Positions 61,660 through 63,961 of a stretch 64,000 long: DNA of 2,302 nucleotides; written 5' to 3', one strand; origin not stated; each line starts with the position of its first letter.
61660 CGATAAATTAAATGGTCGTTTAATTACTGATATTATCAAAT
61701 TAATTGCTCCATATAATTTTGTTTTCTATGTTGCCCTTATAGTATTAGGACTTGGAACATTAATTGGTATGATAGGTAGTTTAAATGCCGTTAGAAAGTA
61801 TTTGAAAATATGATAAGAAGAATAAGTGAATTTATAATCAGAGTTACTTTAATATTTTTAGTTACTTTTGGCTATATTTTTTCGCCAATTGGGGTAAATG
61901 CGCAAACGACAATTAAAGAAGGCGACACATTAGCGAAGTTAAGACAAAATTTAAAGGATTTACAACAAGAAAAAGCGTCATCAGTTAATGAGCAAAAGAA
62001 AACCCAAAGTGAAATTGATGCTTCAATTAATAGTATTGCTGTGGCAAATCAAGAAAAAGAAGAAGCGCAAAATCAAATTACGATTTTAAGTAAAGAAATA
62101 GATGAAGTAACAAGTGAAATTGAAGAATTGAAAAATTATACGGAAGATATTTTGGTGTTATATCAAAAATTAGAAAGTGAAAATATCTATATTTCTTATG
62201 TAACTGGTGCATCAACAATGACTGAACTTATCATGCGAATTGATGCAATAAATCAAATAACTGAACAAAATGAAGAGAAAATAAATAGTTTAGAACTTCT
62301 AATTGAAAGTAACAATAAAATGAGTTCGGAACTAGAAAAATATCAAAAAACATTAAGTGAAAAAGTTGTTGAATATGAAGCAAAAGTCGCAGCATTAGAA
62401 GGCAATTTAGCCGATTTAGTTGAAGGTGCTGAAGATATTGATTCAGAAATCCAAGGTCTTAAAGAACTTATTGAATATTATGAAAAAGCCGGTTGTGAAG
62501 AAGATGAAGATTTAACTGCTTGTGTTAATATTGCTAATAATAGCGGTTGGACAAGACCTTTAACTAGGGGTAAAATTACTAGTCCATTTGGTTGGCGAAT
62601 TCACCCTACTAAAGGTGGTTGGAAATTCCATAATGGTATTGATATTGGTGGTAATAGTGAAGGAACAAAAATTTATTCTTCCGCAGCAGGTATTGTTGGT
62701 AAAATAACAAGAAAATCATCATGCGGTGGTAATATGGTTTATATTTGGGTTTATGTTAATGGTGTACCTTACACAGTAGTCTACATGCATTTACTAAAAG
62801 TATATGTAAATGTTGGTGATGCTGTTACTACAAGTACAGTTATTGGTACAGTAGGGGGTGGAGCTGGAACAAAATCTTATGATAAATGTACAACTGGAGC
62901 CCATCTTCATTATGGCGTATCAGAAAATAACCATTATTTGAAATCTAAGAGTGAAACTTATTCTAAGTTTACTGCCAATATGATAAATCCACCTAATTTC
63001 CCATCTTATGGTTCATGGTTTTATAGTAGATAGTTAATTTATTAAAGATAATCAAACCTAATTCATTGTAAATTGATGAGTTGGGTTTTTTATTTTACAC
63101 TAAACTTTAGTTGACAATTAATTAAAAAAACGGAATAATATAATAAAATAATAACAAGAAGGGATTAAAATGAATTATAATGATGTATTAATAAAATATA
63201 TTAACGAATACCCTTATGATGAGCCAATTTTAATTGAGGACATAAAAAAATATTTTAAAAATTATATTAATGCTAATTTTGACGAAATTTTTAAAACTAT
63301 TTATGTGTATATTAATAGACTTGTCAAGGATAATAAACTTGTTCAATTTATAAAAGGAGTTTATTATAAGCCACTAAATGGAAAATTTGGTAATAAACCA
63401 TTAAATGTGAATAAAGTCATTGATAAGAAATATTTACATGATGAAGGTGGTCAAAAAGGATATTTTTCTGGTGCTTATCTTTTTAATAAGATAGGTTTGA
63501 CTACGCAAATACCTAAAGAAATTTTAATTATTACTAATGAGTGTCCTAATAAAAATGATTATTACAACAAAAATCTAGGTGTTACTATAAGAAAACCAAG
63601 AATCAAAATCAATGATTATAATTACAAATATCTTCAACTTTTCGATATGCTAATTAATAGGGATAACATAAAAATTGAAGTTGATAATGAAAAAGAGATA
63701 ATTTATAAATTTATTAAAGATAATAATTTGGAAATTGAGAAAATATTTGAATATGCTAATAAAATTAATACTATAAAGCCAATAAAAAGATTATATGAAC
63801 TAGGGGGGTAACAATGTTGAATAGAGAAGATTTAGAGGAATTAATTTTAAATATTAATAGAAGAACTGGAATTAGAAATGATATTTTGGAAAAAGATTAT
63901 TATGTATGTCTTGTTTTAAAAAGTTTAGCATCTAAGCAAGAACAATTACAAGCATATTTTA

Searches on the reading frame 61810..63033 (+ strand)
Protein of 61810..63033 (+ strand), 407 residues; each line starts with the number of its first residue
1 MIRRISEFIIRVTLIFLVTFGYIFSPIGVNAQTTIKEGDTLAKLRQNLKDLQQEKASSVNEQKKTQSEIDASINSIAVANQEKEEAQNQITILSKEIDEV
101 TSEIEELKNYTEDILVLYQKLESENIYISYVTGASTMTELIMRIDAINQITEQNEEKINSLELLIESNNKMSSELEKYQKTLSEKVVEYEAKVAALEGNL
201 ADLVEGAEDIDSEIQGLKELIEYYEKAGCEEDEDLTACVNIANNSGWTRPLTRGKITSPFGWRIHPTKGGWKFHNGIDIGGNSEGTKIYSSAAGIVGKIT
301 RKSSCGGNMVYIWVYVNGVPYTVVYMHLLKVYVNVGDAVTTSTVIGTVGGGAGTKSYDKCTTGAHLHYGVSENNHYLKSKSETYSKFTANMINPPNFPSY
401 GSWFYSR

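Call 12: search_protein_families(library=pfam, proteins=[window:61810-63033:+])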
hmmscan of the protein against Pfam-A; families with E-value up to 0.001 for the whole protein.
window:61810-63033:+ (407 aa): 3 families
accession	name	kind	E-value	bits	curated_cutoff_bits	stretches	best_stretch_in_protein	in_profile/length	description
PF01551.29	Peptidase_M23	-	1.5e-15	57.6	28.7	1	272-377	1-94/96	Peptidase family M23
PF24568.1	CC_PcsB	-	3.5e-05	24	27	1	97-158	1-62/75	Peptidoglycan hydrolase PcsB, coiled-coil domain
PF08702.15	Fib_alpha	-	0.00039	21.1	29.9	0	137-225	37-129/143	Fibrinogen alpha/beta chain family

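Call 41: find_encoding_contigs(protein=window:61810-63033:+, flank=10000, max_places=4)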
Protein window:61810-63033:+ (407 aa): 2 contigs read that carry it; 2 places shown.
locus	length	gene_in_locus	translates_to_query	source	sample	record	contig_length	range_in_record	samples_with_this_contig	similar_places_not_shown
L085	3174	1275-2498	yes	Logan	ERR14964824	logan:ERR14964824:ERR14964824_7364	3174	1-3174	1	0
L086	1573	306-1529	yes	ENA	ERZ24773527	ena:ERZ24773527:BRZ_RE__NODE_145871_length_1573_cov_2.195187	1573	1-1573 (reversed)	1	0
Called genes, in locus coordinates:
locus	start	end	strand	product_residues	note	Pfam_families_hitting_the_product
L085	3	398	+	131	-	?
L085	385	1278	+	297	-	PF18075:FtsX_ECD, PF02687:FtsX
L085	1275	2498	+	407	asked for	PF01551:Peptidase_M23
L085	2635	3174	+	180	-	?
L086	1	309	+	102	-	?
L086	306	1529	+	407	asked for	PF01551:Peptidase_M23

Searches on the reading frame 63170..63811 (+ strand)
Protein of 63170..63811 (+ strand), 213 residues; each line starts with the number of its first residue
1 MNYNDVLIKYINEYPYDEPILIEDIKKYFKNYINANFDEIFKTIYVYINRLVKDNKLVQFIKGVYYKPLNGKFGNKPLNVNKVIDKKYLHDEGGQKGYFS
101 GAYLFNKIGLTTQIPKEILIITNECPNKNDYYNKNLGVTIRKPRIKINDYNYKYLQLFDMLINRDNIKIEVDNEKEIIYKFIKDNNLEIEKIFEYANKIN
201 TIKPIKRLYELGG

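Call 12: search_protein_families(library=pfam, proteins=[window:63170-63811:+])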
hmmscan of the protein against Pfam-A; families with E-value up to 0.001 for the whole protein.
window:63170-63811:+ (213 aa): 1 family
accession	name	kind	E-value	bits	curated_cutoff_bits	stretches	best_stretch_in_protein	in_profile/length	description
PF19570.5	DUF6088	-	7.5e-05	23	25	1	44-127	29-111/172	Family of unknown function (DUF6088)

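Call 37: find_encoding_contigs(protein=window:63170-63811:+, flank=10000, max_places=3)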
Protein window:63170-63811:+ (213 aa): no gene with exactly this product is on record in the collection.
